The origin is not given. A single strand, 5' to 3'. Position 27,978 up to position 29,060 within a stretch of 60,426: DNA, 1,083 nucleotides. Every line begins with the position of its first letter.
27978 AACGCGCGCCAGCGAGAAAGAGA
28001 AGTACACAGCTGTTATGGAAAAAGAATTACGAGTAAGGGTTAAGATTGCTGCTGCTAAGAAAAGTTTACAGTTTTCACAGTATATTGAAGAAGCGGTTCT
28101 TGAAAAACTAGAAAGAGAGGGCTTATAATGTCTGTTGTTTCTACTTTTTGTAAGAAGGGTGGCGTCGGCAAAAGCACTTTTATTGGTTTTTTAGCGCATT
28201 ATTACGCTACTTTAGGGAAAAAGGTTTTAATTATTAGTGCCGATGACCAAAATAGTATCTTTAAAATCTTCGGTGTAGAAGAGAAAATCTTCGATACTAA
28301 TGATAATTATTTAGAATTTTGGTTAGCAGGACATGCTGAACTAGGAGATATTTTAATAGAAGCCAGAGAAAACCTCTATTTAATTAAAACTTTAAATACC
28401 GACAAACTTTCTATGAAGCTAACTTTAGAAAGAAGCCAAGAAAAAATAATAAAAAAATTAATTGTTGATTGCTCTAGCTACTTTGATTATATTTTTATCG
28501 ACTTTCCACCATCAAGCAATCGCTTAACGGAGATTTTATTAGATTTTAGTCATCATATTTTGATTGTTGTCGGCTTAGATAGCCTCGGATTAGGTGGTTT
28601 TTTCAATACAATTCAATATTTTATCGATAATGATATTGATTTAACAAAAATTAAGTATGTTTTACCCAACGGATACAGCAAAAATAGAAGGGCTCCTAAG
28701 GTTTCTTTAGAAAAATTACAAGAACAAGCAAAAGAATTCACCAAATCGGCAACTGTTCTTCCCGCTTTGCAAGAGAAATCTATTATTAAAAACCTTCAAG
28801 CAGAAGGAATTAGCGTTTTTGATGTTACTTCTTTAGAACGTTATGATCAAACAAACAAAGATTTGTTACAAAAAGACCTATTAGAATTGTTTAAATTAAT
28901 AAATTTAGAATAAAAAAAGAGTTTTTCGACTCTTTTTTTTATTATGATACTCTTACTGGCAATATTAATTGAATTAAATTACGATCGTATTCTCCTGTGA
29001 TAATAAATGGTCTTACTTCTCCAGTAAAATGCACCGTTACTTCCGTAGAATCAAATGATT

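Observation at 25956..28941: Origin operon split: ~3 kb insert between dnaN and yaaA with a gene-free iteron field and an opposite-strand RHH-ParA cassette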

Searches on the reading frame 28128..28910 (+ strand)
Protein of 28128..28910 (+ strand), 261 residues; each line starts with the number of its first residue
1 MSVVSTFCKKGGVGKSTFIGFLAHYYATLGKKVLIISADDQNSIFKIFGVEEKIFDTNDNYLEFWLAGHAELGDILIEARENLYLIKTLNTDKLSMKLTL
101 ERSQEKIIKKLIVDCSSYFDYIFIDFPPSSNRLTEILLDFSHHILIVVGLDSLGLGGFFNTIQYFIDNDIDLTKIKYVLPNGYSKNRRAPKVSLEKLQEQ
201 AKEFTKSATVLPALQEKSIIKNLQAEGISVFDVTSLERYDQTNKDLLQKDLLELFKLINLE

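Call 6: search_protein_families(library=pfam, proteins=[window:28128-28910:+], max_evalue=1)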
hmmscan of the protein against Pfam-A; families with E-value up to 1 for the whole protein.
window:28128-28910:+ (261 aa): 10 families
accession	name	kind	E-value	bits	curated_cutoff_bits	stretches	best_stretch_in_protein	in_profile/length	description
PF13614.12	AAA_31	-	7.8e-23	81.8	27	1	2-166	2-168/177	AAA domain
PF01656.29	CbiA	-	8.4e-09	35.9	25.4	1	9-224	6-119/125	CobQ/CobB/MinD/ParA nucleotide binding domain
PF10609.15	ParA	-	2.7e-06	27.4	27.1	1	5-129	7-122/246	NUBPL iron-transfer P-loop NTPase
PF02374.21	ArsA_ATPase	-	4.1e-06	26.7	24.3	1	6-52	5-51/305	Anion-transporting ATPase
PF06564.18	CBP_BcsQ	-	1.6e-05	25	21.3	1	3-151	3-148/234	Cellulose biosynthesis protein BcsQ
PF09140.17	MipZ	-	0.00092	19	20.7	1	9-135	8-116/262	ATPase MipZ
PF00142.24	Fer4_NifH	-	0.0016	18.5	25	1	9-42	7-40/271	4Fe-4S iron sulfur cluster binding proteins, NifH/frxC family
PF00448.28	SRP54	-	0.0019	18.3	22.7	1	11-39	10-38/196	SRP54-type protein, GTPase domain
PF16575.11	CLP1_P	-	0.072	13.3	26.6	1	12-41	4-33/188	mRNA cleavage and polyadenylation factor CLP1 P-loop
PF01935.23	DUF87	-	0.69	10.4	23.2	0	12-239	33-207/220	Helicase HerA, central domain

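Call 7: search_protein_families(library=ncbifam, proteins=[window:28128-28910:+], max_evalue=1)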
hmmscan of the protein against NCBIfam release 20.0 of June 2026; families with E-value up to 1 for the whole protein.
window:28128-28910:+ (261 aa): 30 families (the best 25 are shown)
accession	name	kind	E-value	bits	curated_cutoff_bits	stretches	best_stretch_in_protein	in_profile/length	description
NF041546.1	ParA_partition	equivalog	1.6e-11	44.2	180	2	4-48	2-46/203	ParA family partition ATPase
TIGR01007.1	eps_fam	subfamily_domain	9.9e-11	41.6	108.05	1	8-130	24-139/204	polysaccharide biosynthesis tyrosine autokinase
TIGR01969.1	minD_arch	subfamily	6.6e-10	38.6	201.75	1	4-148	3-138/251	cell division ATPase MinD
NF041283.1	PrgP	equivalog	3e-09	36.6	400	1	4-229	5-237/297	ParA superfamily DNA segregation protein PrgP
TIGR01968.1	minD_bact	equivalog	4.1e-09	36.2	212.9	1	6-147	6-140/261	septum site-determining protein MinD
TIGR03371.1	cellulose_yhjQ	equivalog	1.7e-07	31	157.85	1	1-152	1-148/246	cellulose biosynthesis protein BcsQ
TIGR03453.1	partition_RepA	equivalog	4.9e-07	28.9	348.45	1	3-54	106-157/387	plasmid partitioning protein RepA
NF047398.1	AAA_KGGVGR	domain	1.7e-06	28.5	90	1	2-39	3-40/190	KGGVGR-motif variant AAA ATPase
TIGR00345.1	GET3_arsA_TRC40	subfamily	1.1e-05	25.1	135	1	8-51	3-46/299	TRC40/GET3/ArsA family transport-energizing ATPase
NF007460.0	PRK10037.1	equivalog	2.1e-05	24.1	399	1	1-152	1-151/250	cellulose biosynthesis protein BcsQ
NF041136.1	MrpORP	equivalog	2.9e-05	23.5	450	1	7-60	11-65/365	iron-sulfur cluster carrier protein MrpORP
NF053622.1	ATPseBagAMYCTU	equivalog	6.1e-05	22.6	400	1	9-52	14-57/325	ATPase BagA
TIGR04291.1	arsen_driv_ArsA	equivalog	0.00027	19.8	650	1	7-51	8-52/565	arsenical pump-driving ATPase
NF009701.0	PRK13230.1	subfamily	0.00028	20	350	1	7-55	6-54/291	nitrogenase reductase-like protein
NF010443.0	PRK13869.1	subfamily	0.00075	18.4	446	1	3-51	123-171/405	plasmid-partitioning protein RepA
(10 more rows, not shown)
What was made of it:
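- Closest known: Agrobacterium VirC1-VirC2. Different: The VirC1 model match is negligible (E 0.026, call 7).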

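Call 9: find_homologous_proteins(query=window:28128-28910:+, max_evalue=0.00001)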
Query window:28128-28910:+ (261 aa): 1473 proteins with E <= 0.00001 among 4215 candidates; the best 120 are listed.
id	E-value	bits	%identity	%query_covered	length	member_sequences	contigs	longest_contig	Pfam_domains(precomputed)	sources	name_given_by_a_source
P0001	1.6e-163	560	99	100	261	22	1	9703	PF10609.16,PF01656.30,PF13614.13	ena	-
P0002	8.7e-150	515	87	100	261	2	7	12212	PF10609.16,PF01656.30,PF13614.13,PF06564.19,PF02374.22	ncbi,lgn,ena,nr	ncbi:MAG TPA: ParA family protein [Bacilli bacterium]|nr:ParA family protein [Bacilli bacterium]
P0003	7.1e-147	505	87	100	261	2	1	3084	PF10609.16,PF01656.30,PF13614.13,PF06564.19,PF02374.22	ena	-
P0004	7.9e-138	476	83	100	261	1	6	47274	PF01656.30,PF13614.13,PF06564.19,PF02374.22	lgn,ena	-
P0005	3.5e-131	454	79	100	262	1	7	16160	PF01656.30,PF13614.13,PF06564.19,PF02374.22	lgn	-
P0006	5.3e-131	453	78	100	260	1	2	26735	PF10609.16,PF01656.30,PF13614.13,PF06564.19,PF02374.22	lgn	-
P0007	6.3e-130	450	77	100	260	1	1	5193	PF10609.16,PF01656.30,PF13614.13,PF09140.18,PF06564.19,PF02374.22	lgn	-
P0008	7.3e-130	450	79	98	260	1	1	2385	PF10609.16,PF01656.30,PF13614.13,PF06564.19,PF02374.22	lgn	-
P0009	2.8e-129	448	77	100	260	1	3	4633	PF01656.30,PF13614.13,PF06564.19,PF02374.22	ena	-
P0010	9.1e-129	446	78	100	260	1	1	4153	PF01656.30,PF13614.13,PF06564.19,PF02374.22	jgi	jgi:chromosome partitioning protein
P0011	2.7e-128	444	76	100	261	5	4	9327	PF01656.30,PF13614.13,PF09140.18,PF06564.19,PF02374.22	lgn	-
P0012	1.1e-127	442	78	100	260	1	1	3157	PF01656.30,PF13614.13,PF06564.19,PF02374.22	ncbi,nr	ncbi:MAG: ParA family protein [Bacilli bacterium]|nr:ParA family protein [Bacilli bacterium]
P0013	1.2e-127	442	78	100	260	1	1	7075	PF01656.30,PF13614.13,PF06564.19,PF02374.22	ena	-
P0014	1.3e-127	442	78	100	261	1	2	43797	PF01656.30,PF13614.13,PF06564.19,PF02374.22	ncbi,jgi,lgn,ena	jgi:cellulose biosynthesis protein BcsQ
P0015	1.5e-127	442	78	100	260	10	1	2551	PF01656.30,PF13614.13,PF06564.19,PF02374.22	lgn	-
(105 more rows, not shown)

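Call 24: search_solved_structures(query=window:28128-28910:+, max_evalue=0.001, show_alignments=2)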
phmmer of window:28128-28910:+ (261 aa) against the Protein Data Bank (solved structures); distinct sequences matched with E-value up to 0.001: 17.
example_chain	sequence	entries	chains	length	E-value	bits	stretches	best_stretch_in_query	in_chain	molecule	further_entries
6iub_A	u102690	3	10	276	6.9e-08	35.3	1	3-191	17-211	SpoOJ regulator (Soj)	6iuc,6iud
4pfs_A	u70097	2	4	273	1.1e-07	34.6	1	5-165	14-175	Cobyrinic Acid a,c-diamide synthase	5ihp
5if9_A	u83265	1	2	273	1.2e-07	34.5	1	5-165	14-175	Cobyrinic Acid a,c-diamide synthase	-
8jmj_A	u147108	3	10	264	6.5e-07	32.1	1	3-191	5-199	SpoOJ regulator (Soj)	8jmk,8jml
5k5z_A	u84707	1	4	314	1.2e-06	31.2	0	4-53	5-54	ParA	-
5u1j_B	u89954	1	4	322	1.3e-06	31.1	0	4-53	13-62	Uncharacterized protein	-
2oze_A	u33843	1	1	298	2.4e-06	30.2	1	9-203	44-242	Orf delta'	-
3kb1_A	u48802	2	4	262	1.2e-05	28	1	6-67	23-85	Nucleotide-binding protein | Iron-sulfur cluster carrier protein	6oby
4v03_A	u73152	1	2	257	1.3e-05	27.9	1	7-150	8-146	SITE-DETERMINING PROTEIN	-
6non_A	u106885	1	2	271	1.4e-05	27.7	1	9-163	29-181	Cobyrinic acid ac-diamide synthase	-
6noo_A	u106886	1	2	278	1.5e-05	27.7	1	9-163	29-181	Maintenance of carboxysome positioning A protein, MCDA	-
3pg5_A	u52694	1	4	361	2.2e-05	27.1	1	2-53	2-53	Uncharacterized protein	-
4v02_A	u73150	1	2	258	7.8e-05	25.3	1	7-150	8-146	SITE-DETERMINING PROTEIN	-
1wcv_1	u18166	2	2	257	0.00017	24.2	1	8-52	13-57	SEGREGATION PROTEIN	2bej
6nop_B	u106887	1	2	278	0.00017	24.2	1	9-163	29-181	Cobyrinic acid ac-diamide synthase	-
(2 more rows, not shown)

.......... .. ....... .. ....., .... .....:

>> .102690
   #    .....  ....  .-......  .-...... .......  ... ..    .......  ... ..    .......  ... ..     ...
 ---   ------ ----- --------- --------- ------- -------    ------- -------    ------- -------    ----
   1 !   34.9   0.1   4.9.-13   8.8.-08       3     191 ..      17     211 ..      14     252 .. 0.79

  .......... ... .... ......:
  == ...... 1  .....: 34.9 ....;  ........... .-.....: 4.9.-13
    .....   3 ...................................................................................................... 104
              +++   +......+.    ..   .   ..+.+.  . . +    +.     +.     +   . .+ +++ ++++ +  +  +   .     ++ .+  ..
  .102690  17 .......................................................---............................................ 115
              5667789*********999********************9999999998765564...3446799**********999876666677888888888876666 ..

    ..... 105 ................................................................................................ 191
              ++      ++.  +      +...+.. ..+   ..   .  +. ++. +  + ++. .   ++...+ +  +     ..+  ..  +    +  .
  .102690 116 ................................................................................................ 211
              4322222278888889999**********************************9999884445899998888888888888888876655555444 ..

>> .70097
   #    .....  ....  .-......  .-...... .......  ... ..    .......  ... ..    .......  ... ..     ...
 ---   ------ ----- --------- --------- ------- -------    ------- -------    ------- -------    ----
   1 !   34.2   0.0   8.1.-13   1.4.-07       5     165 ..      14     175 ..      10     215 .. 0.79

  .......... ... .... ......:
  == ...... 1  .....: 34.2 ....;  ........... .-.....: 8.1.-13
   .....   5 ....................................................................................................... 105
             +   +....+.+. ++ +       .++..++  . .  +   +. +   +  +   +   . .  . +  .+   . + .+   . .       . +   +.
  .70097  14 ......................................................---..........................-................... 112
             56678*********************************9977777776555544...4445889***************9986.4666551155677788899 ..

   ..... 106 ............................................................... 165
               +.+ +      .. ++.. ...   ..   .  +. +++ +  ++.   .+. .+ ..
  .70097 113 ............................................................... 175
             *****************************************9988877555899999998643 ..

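Call 26: search_dna_similar(query=window:28128-28910:+, collection=plasmids, mode=protein, max_evalue=0.00001, max_rows=15)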
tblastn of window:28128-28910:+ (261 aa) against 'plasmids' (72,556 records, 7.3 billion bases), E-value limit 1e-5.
Records with a match: 1153; places in all: 1168; records where one place covers at least 80% of the query: 471.
Best place of each record, by identity: <60% 1153.
By first word of the organism name: Acinetobacter 358; Enterococcus 97; Clostridium 93; Bacillus 79; Borreliella 55; Piscirickettsia 38; Enterobacter 37; Ligilactobacillus 34; Bacteroides 34; Lactiplantibacillus 26; and 113 more.
By predicted mobility (MOB-suite, as given by PLSDB): non-mobilizable 455; conjugative 410; mobilizable 288.
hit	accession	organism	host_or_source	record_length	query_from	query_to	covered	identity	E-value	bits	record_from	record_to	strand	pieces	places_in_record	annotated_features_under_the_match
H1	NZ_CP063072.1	Listeria seeligeri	single cell,soil sample from dry pine ...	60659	1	240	92%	29.7%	6e-9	64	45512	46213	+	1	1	AAA family ATPase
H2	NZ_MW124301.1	Listeria seeligeri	-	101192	1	240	92%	29.2%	1e-8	63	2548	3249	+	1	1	AAA family ATPase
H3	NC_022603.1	Carnobacterium inhibens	Siberian permafrost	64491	1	240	92%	29.0%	1e-7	60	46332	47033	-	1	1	AAA family ATPase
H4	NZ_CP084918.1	Carnobacterium viridans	Bos taurus,brain tissue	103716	1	240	92%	29.0%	1e-7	60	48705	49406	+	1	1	AAA family ATPase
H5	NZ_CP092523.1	Cetobacterium somerae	Danio rerio,tissue sample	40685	10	232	85%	31.1%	7e-9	63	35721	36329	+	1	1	ParA family protein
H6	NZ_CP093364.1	Apilactobacillus apisilvae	Austroplebeia australis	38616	1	240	92%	27.8%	6e-7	57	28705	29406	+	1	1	ParA family protein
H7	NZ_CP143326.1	Cetobacterium somerae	intestine of Yellow Catfish,pure culture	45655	10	232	85%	30.0%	1e-8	63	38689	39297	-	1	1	ParA family protein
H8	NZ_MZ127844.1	Listeria innocua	-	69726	2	240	92%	27.8%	6e-6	54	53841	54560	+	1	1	AAA family ATPase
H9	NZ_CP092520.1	Cetobacterium somerae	Danio rerio,tissue sample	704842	3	235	89%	28.2%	3e-9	64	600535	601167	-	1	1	ParA family protein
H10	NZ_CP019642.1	Planococcus lenghuensis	whole organism,crude oil-contamination ...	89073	3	241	92%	27.3%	5e-6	55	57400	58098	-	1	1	AAA family ATPase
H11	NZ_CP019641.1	Planococcus lenghuensis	whole organism,crude oil-contamination ...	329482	10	240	89%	28.2%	3e-7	59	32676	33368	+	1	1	AAA family ATPase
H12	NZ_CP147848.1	Kurthia gibsonii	water,water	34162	3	240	91%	27.3%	2e-9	65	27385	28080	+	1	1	AAA family ATPase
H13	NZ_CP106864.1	Lysinibacillus capsici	water,water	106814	3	240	91%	27.3%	2e-9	65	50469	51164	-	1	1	AAA family ATPase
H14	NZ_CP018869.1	Sporosarcina sp. P37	cell culture,Base of single tree in ...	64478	3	240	91%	27.3%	2e-7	59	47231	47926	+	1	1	AAA family ATPase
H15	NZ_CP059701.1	Weissella cibaria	-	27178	1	242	93%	26.7%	1e-7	59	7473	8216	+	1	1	ParA family protein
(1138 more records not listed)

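Call 27: search_dna_similar(query=window:28128-28910:+, collection=phages, mode=protein, max_evalue=0.00001, max_rows=10)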
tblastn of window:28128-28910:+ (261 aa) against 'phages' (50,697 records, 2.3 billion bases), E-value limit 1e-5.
Records with a match: 18; places in all: 18; records where one place covers at least 80% of the query: 1.
Best place of each record, by identity: <60% 18.
By first word of the organism name: Bacteriophage 9; Listeria 6; Enterococcus 2; Fusobacterium 1.
By host as written in the record: - 10; Listeria monocytogenes 6; Fusobacterium nucleatum 7_1 1; Enterococcus faecalis 1.
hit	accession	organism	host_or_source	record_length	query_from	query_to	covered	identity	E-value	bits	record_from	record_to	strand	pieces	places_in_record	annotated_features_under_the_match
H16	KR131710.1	Fusobacterium phage Funu1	Fusobacterium nucleatum 7_1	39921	1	196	75%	31.5%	1e-9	64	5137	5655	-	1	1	chromosome partitioning protein ParA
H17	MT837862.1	Bacteriophage sp.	human fecal samples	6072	10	232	85%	27.3%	2e-6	54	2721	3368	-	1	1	record has no annotation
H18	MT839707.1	Bacteriophage sp.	human fecal samples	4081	3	205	78%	26.9%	2e-6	55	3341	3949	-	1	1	record has no annotation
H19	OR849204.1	Listeria phage LM 4-14-1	Listeria monocytogenes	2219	3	163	62%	32.9%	5e-11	68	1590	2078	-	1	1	record has no annotation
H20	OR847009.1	Listeria phage LM 4-11-1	Listeria monocytogenes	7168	3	163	62%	32.9%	6e-11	68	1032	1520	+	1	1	record has no annotation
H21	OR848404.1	Listeria phage LM 4-14-1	Listeria monocytogenes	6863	3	163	62%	31.6%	3e-6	54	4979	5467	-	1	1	record has no annotation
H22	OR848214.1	Listeria phage LM 4-14-1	Listeria monocytogenes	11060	3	163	62%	31.6%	3e-6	54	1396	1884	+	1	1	record has no annotation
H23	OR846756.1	Listeria phage LM 4-11-1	Listeria monocytogenes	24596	3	163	62%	31.6%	3e-6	54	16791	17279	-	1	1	record has no annotation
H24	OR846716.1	Listeria phage LM 4-11-1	Listeria monocytogenes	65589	3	163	62%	31.6%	3e-6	54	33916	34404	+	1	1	record has no annotation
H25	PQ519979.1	Enterococcus phage IME_EF3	-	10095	3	163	62%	30.3%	3e-8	60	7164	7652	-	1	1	record has no annotation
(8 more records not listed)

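Call 39: search_protein_families(library=phrogs, proteins=[window:28128-28910:+], max_evalue=0.01)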
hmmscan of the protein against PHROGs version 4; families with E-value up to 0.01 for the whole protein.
window:28128-28910:+ (261 aa): 2 families
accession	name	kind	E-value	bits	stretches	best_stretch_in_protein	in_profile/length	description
phrog_164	-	DNA, RNA and nucleotide metabolism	1.3e-27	98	1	1-235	224-453/500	ParA-like partition protein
phrog_10430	-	unknown function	0.00041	20.4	1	5-40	335-370/536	-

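Call 45: predict_structure(alignment_id=A4)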
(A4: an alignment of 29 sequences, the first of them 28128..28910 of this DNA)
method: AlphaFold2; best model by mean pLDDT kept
length: 261 residues; sequences in the alignment: 29
mean_pLDDT: 82.0   pTM: 0.85
mean pLDDT of the five models: 82.0, 81.0, 75.1, 72.5, 66.2
residues with pLDDT >= 90: 98; 70-90: 122; 50-70: 30; < 50: 11
segments of 3 or more residues with pLDDT < 50: 91-98, 184-186
pLDDT, mean of each block of 10 residues (from residue 1): 86 82 96 86 85 66 74 84 81 49 72 86 79 81 88 79 90 92 57 83 91 80 91 91 92 92 81
secondary structure, 60 per line:
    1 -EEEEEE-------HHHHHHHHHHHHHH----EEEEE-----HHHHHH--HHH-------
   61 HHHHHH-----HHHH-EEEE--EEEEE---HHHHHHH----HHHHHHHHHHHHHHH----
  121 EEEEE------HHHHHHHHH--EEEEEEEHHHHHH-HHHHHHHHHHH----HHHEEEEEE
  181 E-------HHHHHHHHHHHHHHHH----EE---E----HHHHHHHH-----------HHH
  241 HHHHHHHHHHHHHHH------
elements in order: E2-7 H15-28 E33-37 H43-48 H61-66 H72-75 E77-80 E83-87 H91-97 H102-116 E121-125 H132-140 E143-149 H150-155 H157-167 E175-181 H189-204 H219-226 H238-255

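Call 48: fold_search(model_id=the predicted structure, library=pdb)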
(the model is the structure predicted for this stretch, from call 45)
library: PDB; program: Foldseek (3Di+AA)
matches with E <= 10: 1472; with E <= 0.001: 359
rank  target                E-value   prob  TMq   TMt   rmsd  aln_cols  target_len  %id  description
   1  9a6n_A                1.4e-13  1.00  0.72  0.74   4.7       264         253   23  Integrative model of SOJ-NRDR by crosslinking MS and deep learning (released 2024-09-18)
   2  8jml_B                2.2e-12  1.00  0.72  0.71   5.5       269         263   21  Structure of Helicobacter pylori Soj protein mutant, D41A (released 2024-05-29)
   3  8jmj_A                2.8e-12  1.00  0.71  0.70   5.5       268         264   21  Structure of Helicobacter pylori Soj-DNA-Spo0J complex (released 2024-05-29)
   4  6iub_A                3.2e-12  1.00  0.68  0.68   5.7       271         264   22  Structure of Helicobacter pylori Soj protein (released 2019-02-13)
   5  5tvk_B                3.6e-12  1.00  0.74  0.79   4.0       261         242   22  Crystal Structure of putative plasmid partition protein (BB_S35) from Borrelia burgdorferi B31 bound to AMPPNP (released 2016-11-23)
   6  6ybb_A                4.3e-12  1.00  0.66  0.71   5.2       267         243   18  Crystal structure of a native BcsE (217-523) - BcsR-BcsQ (R156E mutant) complex with c-di-GMP and ATP bound (released 2021-02-24)
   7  1hyq                  4.9e-12  1.00  0.73  0.81   3.9       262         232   17  MIND BACTERIAL CELL DIVISION REGULATOR FROM A. FULGIDUS (released 2001-03-14)
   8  4v02_B                6.2e-12  1.00  0.63  0.67   6.5       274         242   21  MinC:MinD cell division protein complex, Aquifex aeolicus (released 2015-01-14)
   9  8ray_A                7.0e-12  1.00  0.74  0.76   5.5       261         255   19  ParA in complex with ATP (released 2025-03-26)
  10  6yar_B                7.0e-12  1.00  0.68  0.73   4.9       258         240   19  Crystal structure of a Selenium-derivatized complex of the bacterial cellulose secretion regulators BcsR and BcsQ, cry (released 2021-02-24)
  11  6non_B                7.9e-12  1.00  0.74  0.77   3.8       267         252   21  Structure of Cyanthece apo McdA (released 2019-04-24)
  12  2oze                  8.9e-12  1.00  0.75  0.70   3.9       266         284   22  The Crystal structure of Delta protein of pSM19035 from Streptoccocus pyogenes (released 2008-03-11)
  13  5tvk_A                8.9e-12  1.00  0.69  0.76   4.4       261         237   21  Crystal Structure of putative plasmid partition protein (BB_S35) from Borrelia burgdorferi B31 bound to AMPPNP (released 2016-11-23)
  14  6yb5_A                1.1e-11  1.00  0.68  0.73   4.8       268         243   19  Orthorhombic crystal structure of a native BcsRQ complex crystallized in the presence of ADP (released 2021-02-24)
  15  6yay_A                1.4e-11  1.00  0.66  0.71   5.4       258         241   19  Crystal structure of a Selenium-derivatized complex of the bacterial cellulose secretion regulators BcsR and BcsQ, cry (released 2021-02-24)
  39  7dut                  4.3e-10  1.00  0.60  0.69   5.6       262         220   16  Structure of Sulfolobus solfataricus SegA protein (released 2021-12-22)
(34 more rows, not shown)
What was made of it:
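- Closest known: Plasmid type Ib partition loci: TP228 ParF-ParG-parH and pSM19035 delta-omega. Same: Delta (2oze) is among the best sequence and fold matches (calls 24, 48).
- Closest known: Bacterial chromosomal ParABS. Same: H. pylori Soj is the best PDB match by sequence (7e-8), and Soj models top the fold matches (calls 24, 48).
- Closest known: Archaeal SegAB chromosome segregation system. Same: SegA (7dut) appears among the fold matches (call 48).
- By fold, the ParA is a generic ParA/MinD ATPase, roughly equidistant from Soj, delta, McdA, MinD and BcsQ (TM 0.6-0.75, call 48).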

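Call 65: get_annotated_region(hit=H1, flank=2500)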
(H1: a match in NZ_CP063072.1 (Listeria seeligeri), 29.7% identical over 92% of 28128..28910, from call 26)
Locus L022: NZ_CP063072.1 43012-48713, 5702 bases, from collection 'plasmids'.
description: Listeria seeligeri strain Sr73 plasmid pLIS5, complete sequence
organism: Listeria seeligeri (NCBI taxid 1640)
taxonomy: Bacteria; Bacillota; Bacilli; Bacillales; Listeriaceae; Listeria; Listeria seeligeri
host: -; source: single cell,soil sample from dry pine forest; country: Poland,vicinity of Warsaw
typing (MOB-suite, as given by PLSDB): non-mobilizable
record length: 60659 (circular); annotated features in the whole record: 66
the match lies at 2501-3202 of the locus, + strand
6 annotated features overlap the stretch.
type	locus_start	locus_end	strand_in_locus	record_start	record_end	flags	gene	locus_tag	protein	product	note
CDS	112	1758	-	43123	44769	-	-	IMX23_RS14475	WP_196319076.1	primase C-terminal domain-containing protein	-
CDS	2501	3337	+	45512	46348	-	-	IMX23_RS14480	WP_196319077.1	AAA family ATPase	-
CDS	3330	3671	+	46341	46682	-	-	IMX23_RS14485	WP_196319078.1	hypothetical protein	-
CDS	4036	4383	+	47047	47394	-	-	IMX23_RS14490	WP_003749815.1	metalloregulator ArsR/SmtB family transcription factor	GO:0006355 - regulation of DNA-templated transcription [Evidence IEA]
CDS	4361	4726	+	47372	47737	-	arsD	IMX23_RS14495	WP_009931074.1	arsenite efflux transporter metallochaperone ArsD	GO:0046685 - response to arsenic-containing substance [Evidence IEA]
CDS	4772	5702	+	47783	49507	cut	arsA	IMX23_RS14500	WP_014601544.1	arsenical pump-driving ATPase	GO:0071722 - detoxification of arsenic-containing substance [Evidence IEA]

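Call 66: get_annotated_region(hit=H5, flank=2500)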
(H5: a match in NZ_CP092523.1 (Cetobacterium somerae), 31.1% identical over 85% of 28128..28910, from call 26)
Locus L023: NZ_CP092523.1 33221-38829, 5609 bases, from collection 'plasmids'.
description: Cetobacterium somerae strain CS2105-BJ plasmid unnamed4, complete sequence
organism: Cetobacterium somerae (NCBI taxid 188913)
taxonomy: Bacteria; Fusobacteriota; Fusobacteriia; Fusobacteriales; Fusobacteriaceae; Cetobacterium; Cetobacterium somerae
host: -; source: Danio rerio,tissue sample; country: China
typing (MOB-suite, as given by PLSDB): non-mobilizable
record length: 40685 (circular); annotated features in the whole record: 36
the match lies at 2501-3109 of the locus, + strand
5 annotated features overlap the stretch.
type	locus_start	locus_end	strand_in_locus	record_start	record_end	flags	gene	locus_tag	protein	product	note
CDS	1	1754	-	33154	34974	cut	-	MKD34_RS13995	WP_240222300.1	hypothetical protein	-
CDS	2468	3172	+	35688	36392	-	-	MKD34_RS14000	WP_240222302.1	ParA family protein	-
CDS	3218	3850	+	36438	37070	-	-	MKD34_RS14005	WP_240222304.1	hypothetical protein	-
CDS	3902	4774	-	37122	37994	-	-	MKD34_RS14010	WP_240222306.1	ParB N-terminal domain-containing protein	-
CDS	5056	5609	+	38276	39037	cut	-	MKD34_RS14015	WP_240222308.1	dienelactone hydrolase family protein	-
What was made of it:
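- On Type Ib partition system: The nearest plasmid loci have ParA first (calls 65, 66).
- The nearest non-family ParA homologues are on plasmids of Bacillota and Fusobacteriota, at 27-31% identity (calls 26, 65, 66).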
